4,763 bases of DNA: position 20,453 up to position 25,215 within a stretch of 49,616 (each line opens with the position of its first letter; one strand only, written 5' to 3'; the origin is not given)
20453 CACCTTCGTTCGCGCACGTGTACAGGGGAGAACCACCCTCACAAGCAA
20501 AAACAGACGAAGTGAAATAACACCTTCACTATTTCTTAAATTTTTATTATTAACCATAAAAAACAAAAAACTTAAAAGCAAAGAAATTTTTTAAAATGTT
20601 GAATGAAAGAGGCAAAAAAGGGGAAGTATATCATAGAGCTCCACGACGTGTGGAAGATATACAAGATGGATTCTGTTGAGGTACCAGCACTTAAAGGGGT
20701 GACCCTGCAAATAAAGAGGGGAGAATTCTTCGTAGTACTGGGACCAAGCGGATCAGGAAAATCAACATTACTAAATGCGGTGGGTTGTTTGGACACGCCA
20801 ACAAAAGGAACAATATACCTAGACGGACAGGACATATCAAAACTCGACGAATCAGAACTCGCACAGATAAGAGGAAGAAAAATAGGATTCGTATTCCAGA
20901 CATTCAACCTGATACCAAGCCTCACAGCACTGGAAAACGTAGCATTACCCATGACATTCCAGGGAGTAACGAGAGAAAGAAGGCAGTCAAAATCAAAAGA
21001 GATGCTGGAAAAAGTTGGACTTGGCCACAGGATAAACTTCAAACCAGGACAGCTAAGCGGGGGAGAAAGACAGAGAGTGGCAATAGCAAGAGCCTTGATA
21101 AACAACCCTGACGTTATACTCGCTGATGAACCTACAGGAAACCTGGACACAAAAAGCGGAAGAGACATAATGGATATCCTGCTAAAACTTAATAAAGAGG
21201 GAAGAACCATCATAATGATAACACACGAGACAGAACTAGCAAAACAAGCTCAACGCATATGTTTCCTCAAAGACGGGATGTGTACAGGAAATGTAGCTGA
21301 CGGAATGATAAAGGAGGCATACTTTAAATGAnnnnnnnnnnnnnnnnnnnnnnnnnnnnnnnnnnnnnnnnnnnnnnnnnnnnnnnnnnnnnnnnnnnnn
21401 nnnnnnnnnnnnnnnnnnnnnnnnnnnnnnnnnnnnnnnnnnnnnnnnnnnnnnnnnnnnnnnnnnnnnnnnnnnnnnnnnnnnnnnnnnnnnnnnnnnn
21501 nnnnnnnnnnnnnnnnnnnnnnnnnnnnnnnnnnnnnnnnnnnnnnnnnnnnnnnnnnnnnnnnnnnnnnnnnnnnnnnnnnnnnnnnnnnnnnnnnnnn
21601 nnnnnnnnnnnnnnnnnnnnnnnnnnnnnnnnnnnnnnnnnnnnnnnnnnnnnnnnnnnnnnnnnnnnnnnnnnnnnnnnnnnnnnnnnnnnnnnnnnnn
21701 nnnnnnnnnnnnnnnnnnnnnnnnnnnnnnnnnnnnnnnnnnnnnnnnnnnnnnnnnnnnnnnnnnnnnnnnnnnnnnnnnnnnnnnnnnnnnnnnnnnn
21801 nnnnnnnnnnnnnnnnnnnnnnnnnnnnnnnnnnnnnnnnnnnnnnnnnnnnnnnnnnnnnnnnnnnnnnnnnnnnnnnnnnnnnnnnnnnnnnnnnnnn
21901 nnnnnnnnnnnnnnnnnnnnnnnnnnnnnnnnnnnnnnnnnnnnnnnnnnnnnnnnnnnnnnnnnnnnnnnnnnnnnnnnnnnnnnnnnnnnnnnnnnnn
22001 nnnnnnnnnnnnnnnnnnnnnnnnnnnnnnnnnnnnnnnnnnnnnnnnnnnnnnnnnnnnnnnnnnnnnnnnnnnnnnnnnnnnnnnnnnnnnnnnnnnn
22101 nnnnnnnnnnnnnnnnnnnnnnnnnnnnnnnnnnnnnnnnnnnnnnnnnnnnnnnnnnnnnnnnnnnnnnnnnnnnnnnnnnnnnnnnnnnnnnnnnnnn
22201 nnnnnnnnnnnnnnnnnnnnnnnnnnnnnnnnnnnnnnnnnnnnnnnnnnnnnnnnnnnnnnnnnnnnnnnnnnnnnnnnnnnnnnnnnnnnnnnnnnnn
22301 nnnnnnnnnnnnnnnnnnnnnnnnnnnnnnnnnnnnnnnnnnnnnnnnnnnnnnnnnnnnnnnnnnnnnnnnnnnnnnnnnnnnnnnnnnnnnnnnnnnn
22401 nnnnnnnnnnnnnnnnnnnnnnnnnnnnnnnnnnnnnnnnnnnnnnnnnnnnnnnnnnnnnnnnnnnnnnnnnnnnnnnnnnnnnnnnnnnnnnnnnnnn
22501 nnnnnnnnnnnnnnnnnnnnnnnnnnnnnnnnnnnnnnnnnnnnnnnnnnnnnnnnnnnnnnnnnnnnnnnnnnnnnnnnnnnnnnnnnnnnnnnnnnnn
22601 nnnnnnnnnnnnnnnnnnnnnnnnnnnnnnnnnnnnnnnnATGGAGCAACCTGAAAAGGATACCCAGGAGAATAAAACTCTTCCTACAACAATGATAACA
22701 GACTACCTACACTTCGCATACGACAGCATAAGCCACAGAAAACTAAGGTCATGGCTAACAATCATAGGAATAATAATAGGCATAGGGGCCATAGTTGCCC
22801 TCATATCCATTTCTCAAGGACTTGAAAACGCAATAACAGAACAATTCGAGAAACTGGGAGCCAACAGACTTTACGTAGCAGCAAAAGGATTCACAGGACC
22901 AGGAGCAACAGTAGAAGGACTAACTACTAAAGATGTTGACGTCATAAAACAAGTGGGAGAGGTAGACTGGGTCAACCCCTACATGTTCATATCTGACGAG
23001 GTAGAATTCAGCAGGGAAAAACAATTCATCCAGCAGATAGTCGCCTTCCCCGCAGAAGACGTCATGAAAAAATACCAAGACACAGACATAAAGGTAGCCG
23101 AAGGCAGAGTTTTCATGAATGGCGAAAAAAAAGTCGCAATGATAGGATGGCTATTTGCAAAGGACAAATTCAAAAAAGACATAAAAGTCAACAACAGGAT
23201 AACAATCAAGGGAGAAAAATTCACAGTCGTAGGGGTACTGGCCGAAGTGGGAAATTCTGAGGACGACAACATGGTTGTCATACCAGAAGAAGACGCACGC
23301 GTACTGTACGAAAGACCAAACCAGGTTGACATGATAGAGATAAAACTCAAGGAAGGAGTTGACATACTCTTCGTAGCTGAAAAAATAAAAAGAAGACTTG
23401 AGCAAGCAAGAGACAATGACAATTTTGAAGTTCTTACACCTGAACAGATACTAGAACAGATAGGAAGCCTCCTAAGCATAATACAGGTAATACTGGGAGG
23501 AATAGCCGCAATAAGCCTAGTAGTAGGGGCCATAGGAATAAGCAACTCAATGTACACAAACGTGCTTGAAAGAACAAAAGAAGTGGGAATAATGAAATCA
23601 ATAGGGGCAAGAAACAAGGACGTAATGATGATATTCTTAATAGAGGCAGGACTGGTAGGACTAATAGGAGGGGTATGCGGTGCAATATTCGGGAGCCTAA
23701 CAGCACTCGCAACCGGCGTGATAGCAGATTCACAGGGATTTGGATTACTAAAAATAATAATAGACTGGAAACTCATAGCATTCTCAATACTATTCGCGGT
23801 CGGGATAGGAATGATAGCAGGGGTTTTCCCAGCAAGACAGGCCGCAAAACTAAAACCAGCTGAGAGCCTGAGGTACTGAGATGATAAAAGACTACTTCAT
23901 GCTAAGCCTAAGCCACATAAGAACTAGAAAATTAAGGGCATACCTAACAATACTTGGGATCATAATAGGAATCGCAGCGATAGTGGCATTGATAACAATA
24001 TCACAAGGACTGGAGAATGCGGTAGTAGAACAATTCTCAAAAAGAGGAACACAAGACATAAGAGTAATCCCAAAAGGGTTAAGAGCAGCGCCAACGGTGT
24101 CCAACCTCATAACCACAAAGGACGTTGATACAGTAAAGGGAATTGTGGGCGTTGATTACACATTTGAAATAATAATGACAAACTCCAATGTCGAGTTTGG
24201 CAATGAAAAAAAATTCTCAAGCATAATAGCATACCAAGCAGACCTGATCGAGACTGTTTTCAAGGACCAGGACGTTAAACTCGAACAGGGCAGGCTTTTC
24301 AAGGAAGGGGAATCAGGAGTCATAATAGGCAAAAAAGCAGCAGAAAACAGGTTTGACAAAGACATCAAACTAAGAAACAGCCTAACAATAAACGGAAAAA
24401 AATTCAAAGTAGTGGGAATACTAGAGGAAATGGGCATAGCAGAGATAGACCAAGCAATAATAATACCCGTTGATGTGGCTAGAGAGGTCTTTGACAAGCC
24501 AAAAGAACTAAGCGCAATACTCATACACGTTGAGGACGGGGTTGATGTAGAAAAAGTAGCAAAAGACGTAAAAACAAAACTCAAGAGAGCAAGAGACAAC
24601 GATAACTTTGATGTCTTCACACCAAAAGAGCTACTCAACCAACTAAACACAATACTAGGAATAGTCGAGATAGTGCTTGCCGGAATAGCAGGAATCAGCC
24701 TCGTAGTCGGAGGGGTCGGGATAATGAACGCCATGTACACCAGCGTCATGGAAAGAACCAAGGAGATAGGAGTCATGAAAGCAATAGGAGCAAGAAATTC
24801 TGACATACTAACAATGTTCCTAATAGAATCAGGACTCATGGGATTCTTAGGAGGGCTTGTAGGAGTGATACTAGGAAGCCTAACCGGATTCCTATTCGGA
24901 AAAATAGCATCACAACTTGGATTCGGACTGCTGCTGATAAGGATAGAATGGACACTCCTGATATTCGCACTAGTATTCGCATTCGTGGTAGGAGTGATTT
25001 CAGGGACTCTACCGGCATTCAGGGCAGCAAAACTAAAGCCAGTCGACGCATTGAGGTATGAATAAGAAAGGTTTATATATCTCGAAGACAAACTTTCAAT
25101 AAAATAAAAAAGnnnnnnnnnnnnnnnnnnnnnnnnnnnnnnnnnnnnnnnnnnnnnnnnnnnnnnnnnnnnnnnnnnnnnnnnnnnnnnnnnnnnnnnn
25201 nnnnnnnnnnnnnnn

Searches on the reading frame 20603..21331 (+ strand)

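Call 23: search_protein_families(library=pfam, proteins=[window:20603-21331:+], max_evalue=0.001)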
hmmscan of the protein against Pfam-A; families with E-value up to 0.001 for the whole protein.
window:20603-21331:+ (242 aa): 6 families
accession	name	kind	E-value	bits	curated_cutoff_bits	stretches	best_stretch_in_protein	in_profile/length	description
PF00005.33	ABC_tran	-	1.3e-36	126.7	25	1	30-178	1-136/137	ABC transporter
PF13304.12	AAA_21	-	2.8e-08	34.6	27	0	136-212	223-302/304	AAA domain, putative AbiEii toxin, Type IV TA system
PF02463.25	SMC_N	-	3.4e-07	30.4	40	1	41-220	25-209/220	RecF/RecN/SMC N terminal domain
PF13555.12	AAA_29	-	5.3e-06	26.5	27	1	31-68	13-50/61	P-loop containing region of AAA domain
PF25199.1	nSTAND_NTPase5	-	2.2e-05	24.8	34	1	38-101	39-105/145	Novel STAND NTPase 5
PF20703.3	nSTAND1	-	0.00095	19.3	27.1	0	34-59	27-52/379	Novel STAND NTPase 1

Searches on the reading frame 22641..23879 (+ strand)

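Call 23: search_protein_families(library=pfam, proteins=[window:22641-23879:+], max_evalue=0.001)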
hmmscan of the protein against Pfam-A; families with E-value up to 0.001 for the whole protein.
window:22641-23879:+ (412 aa): 2 families
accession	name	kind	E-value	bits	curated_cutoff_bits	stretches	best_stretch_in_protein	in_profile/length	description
PF12704.14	MacB_PCD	-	9.4e-31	108.1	27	1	37-251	1-206/207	MacB-like periplasmic core domain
PF02687.27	FtsX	-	5.1e-22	78.6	25.5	1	288-406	3-120/120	FtsX-like permease C-terminal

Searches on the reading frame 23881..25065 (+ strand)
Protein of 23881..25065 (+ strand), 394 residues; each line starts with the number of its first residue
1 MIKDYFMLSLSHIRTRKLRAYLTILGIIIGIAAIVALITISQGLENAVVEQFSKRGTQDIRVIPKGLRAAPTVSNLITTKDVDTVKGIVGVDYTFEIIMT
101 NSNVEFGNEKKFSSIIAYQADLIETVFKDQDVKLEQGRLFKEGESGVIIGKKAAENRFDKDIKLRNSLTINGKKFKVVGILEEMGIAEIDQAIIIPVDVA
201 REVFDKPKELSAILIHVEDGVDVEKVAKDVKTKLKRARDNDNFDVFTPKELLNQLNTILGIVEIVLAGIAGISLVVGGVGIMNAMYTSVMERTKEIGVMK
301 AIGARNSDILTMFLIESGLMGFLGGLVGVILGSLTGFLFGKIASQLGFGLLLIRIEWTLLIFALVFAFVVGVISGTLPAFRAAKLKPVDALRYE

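Call 23: search_protein_families(library=pfam, proteins=[window:23881-25065:+], max_evalue=0.001)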
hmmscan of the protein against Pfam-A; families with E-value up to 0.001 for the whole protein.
window:23881-25065:+ (394 aa): 2 families
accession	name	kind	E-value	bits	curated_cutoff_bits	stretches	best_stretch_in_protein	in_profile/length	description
PF12704.14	MacB_PCD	-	2e-29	103.8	27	1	22-232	3-206/207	MacB-like periplasmic core domain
PF02687.27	FtsX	-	1.1e-20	74.3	25.5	1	269-387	3-120/120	FtsX-like permease C-terminal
